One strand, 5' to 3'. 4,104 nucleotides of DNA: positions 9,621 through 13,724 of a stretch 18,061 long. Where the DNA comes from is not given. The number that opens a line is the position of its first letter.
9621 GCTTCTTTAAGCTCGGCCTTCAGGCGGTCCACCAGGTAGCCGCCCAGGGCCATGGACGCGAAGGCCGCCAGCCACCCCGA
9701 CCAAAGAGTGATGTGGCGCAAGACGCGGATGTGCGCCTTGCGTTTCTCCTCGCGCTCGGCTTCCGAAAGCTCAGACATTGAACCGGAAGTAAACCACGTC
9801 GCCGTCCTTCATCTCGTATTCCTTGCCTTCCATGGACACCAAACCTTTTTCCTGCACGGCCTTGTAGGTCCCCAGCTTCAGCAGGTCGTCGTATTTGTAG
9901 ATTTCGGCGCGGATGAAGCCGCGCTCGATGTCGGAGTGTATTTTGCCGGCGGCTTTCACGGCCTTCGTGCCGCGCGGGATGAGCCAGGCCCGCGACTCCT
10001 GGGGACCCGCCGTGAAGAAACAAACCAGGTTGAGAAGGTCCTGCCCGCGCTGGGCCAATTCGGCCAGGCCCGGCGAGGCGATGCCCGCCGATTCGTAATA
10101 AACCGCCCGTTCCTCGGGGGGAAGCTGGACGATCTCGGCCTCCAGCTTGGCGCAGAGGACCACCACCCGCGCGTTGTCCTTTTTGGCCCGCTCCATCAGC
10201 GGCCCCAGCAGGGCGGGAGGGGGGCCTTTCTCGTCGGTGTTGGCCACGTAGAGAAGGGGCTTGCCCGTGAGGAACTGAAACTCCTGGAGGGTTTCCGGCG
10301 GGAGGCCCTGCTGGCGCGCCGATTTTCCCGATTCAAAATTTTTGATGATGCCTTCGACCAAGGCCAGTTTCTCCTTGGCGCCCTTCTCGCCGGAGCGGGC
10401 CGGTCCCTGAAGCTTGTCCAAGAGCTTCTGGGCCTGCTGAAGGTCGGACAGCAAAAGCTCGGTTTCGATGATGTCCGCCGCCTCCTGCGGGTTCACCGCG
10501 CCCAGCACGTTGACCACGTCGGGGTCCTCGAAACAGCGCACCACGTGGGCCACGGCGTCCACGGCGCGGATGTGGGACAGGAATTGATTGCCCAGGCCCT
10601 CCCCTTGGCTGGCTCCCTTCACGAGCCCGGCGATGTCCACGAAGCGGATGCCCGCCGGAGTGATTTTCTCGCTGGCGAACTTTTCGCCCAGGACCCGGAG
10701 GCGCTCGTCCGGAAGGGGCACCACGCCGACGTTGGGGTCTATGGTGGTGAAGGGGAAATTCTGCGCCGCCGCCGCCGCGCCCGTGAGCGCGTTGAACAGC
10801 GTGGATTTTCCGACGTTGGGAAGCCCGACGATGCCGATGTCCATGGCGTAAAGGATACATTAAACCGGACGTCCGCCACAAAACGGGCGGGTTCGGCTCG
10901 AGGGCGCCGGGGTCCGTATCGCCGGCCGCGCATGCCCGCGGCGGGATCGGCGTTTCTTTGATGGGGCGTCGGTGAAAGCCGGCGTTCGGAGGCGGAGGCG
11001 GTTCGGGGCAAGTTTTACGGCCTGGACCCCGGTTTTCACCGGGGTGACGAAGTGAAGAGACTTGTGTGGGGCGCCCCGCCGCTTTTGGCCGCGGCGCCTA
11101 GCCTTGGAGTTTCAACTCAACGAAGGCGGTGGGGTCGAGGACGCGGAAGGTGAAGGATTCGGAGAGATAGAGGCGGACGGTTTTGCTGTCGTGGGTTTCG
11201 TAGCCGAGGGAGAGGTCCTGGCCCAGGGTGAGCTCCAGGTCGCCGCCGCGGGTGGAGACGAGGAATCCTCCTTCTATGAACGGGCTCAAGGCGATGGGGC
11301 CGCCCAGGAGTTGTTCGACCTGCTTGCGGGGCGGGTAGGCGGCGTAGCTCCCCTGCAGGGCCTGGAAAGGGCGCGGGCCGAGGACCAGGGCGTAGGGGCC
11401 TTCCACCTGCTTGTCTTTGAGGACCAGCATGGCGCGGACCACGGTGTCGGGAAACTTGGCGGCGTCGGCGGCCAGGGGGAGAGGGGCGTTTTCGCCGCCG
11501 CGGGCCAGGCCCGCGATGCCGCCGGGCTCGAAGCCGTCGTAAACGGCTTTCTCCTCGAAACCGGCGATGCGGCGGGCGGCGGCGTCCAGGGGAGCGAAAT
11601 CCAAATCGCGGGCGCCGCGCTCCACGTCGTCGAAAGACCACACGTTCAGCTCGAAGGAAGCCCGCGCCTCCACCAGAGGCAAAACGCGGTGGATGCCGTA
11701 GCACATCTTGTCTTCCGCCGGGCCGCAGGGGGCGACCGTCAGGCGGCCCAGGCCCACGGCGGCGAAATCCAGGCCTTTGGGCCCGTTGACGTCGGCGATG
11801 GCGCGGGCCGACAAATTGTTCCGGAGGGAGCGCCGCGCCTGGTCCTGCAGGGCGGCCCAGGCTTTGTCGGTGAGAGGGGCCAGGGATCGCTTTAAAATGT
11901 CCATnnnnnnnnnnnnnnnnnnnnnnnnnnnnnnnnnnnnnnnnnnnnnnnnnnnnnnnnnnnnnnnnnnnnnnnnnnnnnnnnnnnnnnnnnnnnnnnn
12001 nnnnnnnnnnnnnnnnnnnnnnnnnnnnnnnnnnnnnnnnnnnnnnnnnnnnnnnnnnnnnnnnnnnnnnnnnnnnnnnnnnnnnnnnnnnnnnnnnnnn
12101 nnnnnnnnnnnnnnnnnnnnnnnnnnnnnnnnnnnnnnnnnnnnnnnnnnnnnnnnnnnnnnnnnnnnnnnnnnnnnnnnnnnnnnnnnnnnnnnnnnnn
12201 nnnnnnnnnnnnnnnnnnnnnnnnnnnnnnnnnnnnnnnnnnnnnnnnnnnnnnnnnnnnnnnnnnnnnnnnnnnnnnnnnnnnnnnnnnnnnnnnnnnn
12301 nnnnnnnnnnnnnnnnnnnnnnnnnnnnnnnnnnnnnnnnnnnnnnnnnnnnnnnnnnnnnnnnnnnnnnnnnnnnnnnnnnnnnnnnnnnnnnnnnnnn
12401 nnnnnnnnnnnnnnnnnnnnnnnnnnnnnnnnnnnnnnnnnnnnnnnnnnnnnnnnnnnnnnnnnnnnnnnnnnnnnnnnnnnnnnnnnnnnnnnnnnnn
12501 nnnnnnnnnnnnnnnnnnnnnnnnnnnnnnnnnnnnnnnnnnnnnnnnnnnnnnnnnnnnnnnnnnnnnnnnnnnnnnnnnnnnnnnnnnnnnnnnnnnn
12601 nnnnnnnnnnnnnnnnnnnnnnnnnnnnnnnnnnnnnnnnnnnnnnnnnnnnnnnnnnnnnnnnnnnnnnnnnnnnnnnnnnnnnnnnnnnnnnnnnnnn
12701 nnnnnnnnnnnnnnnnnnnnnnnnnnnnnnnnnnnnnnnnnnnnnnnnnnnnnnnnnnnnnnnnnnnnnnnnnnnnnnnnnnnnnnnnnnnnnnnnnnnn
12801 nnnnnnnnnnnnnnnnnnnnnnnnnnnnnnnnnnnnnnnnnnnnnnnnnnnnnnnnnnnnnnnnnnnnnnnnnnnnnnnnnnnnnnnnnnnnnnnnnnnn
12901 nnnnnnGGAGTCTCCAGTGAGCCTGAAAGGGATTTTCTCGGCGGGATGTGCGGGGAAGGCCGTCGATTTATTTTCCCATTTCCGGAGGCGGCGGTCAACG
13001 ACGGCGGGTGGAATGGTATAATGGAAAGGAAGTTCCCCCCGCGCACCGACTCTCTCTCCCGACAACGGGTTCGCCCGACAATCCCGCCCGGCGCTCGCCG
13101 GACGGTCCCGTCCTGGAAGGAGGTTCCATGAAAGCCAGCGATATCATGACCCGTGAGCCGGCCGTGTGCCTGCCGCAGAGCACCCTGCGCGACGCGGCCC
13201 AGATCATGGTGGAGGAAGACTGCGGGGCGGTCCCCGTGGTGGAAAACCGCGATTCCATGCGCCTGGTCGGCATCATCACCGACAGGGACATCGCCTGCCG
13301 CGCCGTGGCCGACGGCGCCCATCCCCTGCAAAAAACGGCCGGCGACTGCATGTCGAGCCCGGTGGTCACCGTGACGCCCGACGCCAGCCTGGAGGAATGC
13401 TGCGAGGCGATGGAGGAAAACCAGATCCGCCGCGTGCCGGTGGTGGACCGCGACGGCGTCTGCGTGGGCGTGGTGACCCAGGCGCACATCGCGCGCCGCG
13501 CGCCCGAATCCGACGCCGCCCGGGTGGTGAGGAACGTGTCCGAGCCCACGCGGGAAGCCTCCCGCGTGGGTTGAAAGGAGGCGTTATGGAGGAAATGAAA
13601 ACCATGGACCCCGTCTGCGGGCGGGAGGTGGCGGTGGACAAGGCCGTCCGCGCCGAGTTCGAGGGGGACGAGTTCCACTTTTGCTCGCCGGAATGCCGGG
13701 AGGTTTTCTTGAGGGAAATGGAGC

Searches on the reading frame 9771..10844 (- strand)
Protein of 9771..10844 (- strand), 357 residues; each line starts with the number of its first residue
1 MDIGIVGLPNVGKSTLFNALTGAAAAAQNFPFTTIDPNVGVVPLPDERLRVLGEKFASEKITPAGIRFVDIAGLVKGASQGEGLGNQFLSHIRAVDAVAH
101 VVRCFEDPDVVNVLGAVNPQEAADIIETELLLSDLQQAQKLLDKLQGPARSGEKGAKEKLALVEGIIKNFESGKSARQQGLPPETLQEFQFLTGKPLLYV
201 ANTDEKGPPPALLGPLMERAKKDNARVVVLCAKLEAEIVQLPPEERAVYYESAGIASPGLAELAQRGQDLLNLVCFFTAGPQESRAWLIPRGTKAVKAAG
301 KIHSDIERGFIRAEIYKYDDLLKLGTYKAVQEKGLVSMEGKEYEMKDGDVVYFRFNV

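Call 100: search_protein_families(library=pfam, proteins=[window:9771-10844:-], max_evalue=0.0001)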
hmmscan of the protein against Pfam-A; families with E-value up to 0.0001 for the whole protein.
window:9771-10844:- (357 aa): 3 families
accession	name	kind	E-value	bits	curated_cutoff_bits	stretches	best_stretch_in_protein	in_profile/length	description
PF06071.19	YchF-GTPase_C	-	3.2e-35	120.6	27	1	273-356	1-84/84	Protein of unknown function (DUF933)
PF01926.29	MMR_HSR1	-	1e-23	84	21.9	1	3-106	2-87/113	50S ribosome-binding GTPase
PF02421.24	FeoB_N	-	7e-09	35.8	27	1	3-50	3-50/156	Ferrous iron transport protein B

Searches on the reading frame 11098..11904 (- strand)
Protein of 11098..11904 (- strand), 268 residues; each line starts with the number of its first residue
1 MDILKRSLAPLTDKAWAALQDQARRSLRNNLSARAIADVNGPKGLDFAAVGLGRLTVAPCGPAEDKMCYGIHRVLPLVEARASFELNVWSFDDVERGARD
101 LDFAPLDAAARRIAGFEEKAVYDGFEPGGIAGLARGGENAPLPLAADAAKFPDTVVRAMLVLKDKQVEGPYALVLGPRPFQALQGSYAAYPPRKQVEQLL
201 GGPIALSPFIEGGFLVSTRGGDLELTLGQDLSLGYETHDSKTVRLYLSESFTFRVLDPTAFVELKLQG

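Call 100: search_protein_families(library=pfam, proteins=[window:11098-11904:-], max_evalue=0.0001)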
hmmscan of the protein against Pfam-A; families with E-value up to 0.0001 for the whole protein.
window:11098-11904:- (268 aa): 1 family
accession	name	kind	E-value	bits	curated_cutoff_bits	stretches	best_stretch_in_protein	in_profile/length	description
PF04454.18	Linocin_M18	-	9.3e-75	251.6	24.3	1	1-252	1-253/253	Encapsulating protein for peroxidase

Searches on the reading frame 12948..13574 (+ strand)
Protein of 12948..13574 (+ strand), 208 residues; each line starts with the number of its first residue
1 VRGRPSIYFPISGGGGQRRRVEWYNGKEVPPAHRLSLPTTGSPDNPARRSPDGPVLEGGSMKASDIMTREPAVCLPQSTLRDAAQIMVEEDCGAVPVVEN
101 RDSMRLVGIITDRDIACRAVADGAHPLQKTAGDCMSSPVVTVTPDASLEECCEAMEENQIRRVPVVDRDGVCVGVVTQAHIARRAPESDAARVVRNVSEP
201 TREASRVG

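Call 100: search_protein_families(library=pfam, proteins=[window:12948-13574:+], max_evalue=0.0001)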
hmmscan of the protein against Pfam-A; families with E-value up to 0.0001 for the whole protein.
window:12948-13574:+ (208 aa): 1 family
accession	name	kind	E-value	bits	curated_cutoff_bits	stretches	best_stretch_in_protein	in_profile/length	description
PF00571.33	CBS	-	2.6e-34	117.7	24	2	131-184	1-54/57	CBS domain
